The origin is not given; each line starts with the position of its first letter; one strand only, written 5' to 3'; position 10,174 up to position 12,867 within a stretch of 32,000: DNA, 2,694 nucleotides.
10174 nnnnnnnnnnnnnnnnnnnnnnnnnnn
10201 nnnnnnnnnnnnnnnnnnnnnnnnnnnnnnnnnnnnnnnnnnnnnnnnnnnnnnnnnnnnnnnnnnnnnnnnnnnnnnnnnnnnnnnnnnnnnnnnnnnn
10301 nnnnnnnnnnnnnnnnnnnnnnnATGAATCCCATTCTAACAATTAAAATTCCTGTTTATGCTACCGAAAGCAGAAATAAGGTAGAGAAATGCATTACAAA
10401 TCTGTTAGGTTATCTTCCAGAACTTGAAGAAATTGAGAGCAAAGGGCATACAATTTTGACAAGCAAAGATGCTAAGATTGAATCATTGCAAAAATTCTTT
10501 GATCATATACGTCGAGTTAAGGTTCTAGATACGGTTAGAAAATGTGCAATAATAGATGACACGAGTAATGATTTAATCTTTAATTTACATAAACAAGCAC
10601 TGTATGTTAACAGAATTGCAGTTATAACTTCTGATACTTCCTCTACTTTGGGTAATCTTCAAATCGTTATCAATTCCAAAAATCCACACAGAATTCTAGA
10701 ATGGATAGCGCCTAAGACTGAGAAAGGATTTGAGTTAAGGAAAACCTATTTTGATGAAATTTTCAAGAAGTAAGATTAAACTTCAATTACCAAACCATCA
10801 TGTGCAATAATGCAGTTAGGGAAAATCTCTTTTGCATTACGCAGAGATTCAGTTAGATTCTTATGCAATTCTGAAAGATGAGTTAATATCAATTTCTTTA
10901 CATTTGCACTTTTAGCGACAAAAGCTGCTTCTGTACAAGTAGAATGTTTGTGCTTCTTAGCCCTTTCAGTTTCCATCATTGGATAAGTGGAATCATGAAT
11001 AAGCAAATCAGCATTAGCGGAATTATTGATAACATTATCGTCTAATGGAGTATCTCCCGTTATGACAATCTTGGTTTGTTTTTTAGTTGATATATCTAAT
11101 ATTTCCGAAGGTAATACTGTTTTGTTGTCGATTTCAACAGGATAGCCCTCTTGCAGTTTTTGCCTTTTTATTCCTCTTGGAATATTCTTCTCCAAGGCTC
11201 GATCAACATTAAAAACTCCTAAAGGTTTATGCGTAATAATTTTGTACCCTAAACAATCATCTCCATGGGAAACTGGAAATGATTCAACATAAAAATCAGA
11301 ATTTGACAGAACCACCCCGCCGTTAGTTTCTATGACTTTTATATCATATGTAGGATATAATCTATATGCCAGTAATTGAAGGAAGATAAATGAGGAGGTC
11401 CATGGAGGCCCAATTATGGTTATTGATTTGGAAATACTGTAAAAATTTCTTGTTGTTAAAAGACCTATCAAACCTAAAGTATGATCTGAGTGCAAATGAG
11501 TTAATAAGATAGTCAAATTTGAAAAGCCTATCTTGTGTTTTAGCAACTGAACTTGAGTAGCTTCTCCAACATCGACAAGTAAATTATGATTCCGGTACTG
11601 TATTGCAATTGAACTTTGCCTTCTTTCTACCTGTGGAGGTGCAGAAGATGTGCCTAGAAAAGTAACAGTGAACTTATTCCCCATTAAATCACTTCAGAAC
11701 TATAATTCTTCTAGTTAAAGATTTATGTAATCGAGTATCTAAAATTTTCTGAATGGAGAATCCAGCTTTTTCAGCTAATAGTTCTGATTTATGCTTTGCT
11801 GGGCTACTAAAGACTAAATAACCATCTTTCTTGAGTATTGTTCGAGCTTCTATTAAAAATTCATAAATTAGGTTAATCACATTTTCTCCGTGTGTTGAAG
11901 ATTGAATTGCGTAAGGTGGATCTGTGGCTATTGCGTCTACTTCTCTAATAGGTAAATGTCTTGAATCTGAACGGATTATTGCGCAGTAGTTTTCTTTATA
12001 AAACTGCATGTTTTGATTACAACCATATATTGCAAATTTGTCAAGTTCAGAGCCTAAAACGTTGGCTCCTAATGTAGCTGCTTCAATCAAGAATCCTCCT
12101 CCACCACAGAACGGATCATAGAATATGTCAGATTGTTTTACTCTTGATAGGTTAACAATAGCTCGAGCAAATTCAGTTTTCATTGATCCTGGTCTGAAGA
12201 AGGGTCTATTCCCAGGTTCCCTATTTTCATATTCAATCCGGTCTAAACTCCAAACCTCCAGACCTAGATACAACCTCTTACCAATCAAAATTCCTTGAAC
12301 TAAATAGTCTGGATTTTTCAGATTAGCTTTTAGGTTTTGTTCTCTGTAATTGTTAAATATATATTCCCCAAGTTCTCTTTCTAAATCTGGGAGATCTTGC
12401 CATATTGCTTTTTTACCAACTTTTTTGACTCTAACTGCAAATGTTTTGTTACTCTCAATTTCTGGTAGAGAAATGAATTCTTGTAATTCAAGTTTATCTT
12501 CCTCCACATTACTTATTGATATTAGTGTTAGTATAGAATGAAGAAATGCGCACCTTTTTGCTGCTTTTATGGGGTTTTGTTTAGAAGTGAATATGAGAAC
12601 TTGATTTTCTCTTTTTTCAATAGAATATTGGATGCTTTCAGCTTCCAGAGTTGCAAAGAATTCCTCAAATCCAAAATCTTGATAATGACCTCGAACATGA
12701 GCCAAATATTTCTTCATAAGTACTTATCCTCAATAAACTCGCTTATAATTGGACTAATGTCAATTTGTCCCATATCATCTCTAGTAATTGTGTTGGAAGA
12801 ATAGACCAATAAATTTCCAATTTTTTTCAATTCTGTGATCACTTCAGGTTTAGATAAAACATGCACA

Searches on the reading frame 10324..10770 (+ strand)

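Call 4: search_protein_families(library=pfam, proteins=[window:10324-10770:+], max_evalue=0.01)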
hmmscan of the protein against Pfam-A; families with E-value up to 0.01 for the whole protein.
window:10324-10770:+ (149 aa): 1 family
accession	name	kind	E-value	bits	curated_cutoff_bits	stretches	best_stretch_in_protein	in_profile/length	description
PF01877.22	RNA_binding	-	6e-10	39.9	26.9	1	6-105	3-112/120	RNA binding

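Call 75: search_protein_families(library=ncbifam, proteins=[window:10324-10770:+], max_evalue=0.001)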
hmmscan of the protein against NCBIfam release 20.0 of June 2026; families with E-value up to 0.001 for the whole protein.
window:10324-10770:+ (149 aa): 2 families
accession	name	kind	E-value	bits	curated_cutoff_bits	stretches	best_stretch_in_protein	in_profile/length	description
NF001687.0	PRK00447.1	equivalog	2.4e-29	102.1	149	1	6-139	6-138/145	hypothetical protein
NF011141.0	PRK14555.1-1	equivalog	0.00017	21.5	140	1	8-98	12-108/142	RNA-binding protein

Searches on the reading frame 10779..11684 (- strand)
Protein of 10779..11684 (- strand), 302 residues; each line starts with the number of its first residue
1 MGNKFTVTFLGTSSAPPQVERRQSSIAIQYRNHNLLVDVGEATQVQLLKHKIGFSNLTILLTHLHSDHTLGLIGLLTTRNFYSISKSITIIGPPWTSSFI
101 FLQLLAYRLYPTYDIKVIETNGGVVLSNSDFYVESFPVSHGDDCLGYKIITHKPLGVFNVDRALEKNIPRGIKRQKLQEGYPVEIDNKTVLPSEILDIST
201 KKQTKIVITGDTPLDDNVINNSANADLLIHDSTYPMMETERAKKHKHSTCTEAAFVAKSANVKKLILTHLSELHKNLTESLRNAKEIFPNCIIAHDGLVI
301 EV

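Call 71: search_protein_families(library=pfam, proteins=[window:10779-11684:-], max_evalue=0.001)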
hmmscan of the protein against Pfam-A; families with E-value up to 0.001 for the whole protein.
window:10779-11684:- (302 aa): 2 families
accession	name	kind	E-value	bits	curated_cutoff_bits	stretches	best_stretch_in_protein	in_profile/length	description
PF12706.13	Lactamase_B_2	-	4.2e-10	40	27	1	54-143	28-115/200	Beta-lactamase superfamily domain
PF00753.33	Lactamase_B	-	1.7e-07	31.9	22.7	1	22-83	5-71/196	Metallo-beta-lactamase superfamily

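Call 75: search_protein_families(library=ncbifam, proteins=[window:10779-11684:-], max_evalue=0.001)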
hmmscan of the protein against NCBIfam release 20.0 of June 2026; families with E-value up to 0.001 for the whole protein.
window:10779-11684:- (302 aa): 16 families
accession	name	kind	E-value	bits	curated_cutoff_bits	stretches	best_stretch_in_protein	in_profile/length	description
TIGR02651.1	RNase_Z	equivalog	8e-83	278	292.95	1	7-302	2-302/302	ribonuclease Z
NF000801.0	PRK00055.1-3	equivalog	1e-80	271.1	252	1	5-302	2-303/307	ribonuclease Z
NF000800.0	PRK00055.1-1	equivalog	1.8e-49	168.4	398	1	7-301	3-304/305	ribonuclease Z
NF000804.0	PRK00055.2-1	equivalog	4.3e-37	127.8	402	1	7-296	6-293/306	ribonuclease Z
NF000805.0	PRK00055.2-3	equivalog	4.2e-35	121.5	416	1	9-296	8-294/307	ribonuclease Z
TIGR02649.1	true_RNase_BN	exception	1.1e-34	119.8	563.7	1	8-301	3-303/304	ribonuclease BN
NF041851.1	cyc_nuc_deg_phdiest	equivalog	2.8e-18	66.2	400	2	196-290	148-240/253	cyclic nucleotide-degrading phosphodiesterase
NF002558.0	PRK02126.1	subfamily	1.7e-16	60.2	315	2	219-283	262-326/345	ribonuclease Z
NF000806.0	PRK00055.2-4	equivalog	1.7e-15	57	363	1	6-110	3-111/280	ribonuclease Z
NF041257.1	GntH_guanitoxin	equivalog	2.2e-12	46.5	333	1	6-93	14-106/374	guanitoxin biosynthesis MBL fold metallo-hydrolase GntH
NF038231.1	MBL_Geo_Pelo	equivalog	1e-10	41.6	360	1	13-148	24-160/250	GPMC system MBL fold metallohydrolase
TIGR02650.1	RNase_Z_T_toga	equivalog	6.3e-09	35.4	507.05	1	201-293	177-268/277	ribonuclease Z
TIGR03307.1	PhnP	equivalog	1.6e-08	34.2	272.25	1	16-95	30-101/249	phosphonate metabolism protein PhnP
NF002553.0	PRK02113.1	equivalog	7e-06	25.6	386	0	14-83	26-94/252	MBL fold metallo-hydrolase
TIGR03413.1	GSH_gloB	equivalog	3.2e-05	23.4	200.8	1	31-79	19-67/248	hydroxyacylglutathione hydrolase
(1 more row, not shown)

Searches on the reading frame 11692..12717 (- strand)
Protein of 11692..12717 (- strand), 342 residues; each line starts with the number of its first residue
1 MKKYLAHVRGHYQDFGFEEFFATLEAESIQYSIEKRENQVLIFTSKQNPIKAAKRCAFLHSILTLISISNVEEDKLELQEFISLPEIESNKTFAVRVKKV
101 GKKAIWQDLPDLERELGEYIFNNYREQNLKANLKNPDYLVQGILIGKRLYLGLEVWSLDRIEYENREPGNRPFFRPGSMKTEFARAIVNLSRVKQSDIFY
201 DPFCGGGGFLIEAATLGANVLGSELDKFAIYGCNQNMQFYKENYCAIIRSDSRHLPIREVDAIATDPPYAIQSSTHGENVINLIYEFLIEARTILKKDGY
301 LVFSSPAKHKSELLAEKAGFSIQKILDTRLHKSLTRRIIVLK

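Call 71: search_protein_families(library=pfam, proteins=[window:11692-12717:-], max_evalue=0.001)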
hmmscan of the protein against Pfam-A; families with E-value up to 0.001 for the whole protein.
window:11692-12717:- (342 aa): 7 families
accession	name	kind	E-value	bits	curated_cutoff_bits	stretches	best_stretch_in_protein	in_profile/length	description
PF01170.24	UPF0020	-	1e-26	94.3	22.3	1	168-336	1-195/197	RMKL-like, methyltransferase domain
PF01555.25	N6_N4_Mtase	-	9.7e-13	49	26.7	2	154-230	142-216/221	DNA methylase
PF03602.21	Cons_hypoth95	-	6.5e-07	29.6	24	1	196-310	42-157/182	Conserved hypothetical protein 95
PF02926.22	THUMP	-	1.2e-05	26.1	20.6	1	88-153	21-83/84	THUMP domain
PF09445.16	Methyltransf_15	-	1.2e-05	25.4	22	1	199-252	4-58/165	RNA cap guanine-N2 methyltransferase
PF13847.12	Methyltransf_31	-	2.7e-05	24.3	27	1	198-314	6-119/145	Methyltransferase domain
PF02384.22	N6_Mtase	-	8.2e-05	22.5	20.4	1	183-272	34-138/311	N-6 DNA Methylase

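Call 75: search_protein_families(library=ncbifam, proteins=[window:11692-12717:-], max_evalue=0.001)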
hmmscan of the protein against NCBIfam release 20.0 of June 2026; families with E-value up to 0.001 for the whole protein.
window:11692-12717:- (342 aa): 7 families
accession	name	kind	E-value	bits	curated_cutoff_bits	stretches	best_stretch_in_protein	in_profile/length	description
TIGR01177.1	TIGR01177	hypoth_equivalog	2.7e-79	266.9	316.55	1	7-341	4-330/330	TIGR01177 family methyltransferase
NF040721.1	Trm14_Arch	equivalog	9.5e-26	90.8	280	2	22-221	15-217/370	tRNA (guanine(6)-N2)-methyltransferase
NF040850.1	Trm14_Thcoccales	equivalog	5.4e-14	51.9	480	1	64-324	80-348/365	tRNA (guanine(6)-N2)-methyltransferase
NF033398.1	rRNA_meth_EmtA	equivalog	3.6e-08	33.2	625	1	171-307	163-298/336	EmtA family 23S rRNA (guanine(2470)) methyltransferase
NF008748.0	PRK11783.1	equivalog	1.9e-07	29.7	466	1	169-242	165-237/704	bifunctional 23S rRNA (guanine(2069)-N(7))-methyltransferase RlmK/23S rRNA (guanine(2445)-N(2))-methyltransferase RlmL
NF008572.0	PRK11524.1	equivalog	6.5e-05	22.2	292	0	154-226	178-245/294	adenine-specific DNA-methyltransferase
TIGR00342.1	TIGR00342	equivalog_domain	0.0001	21.5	264.5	1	32-141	38-146/373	tRNA uracil 4-sulfurtransferase ThiI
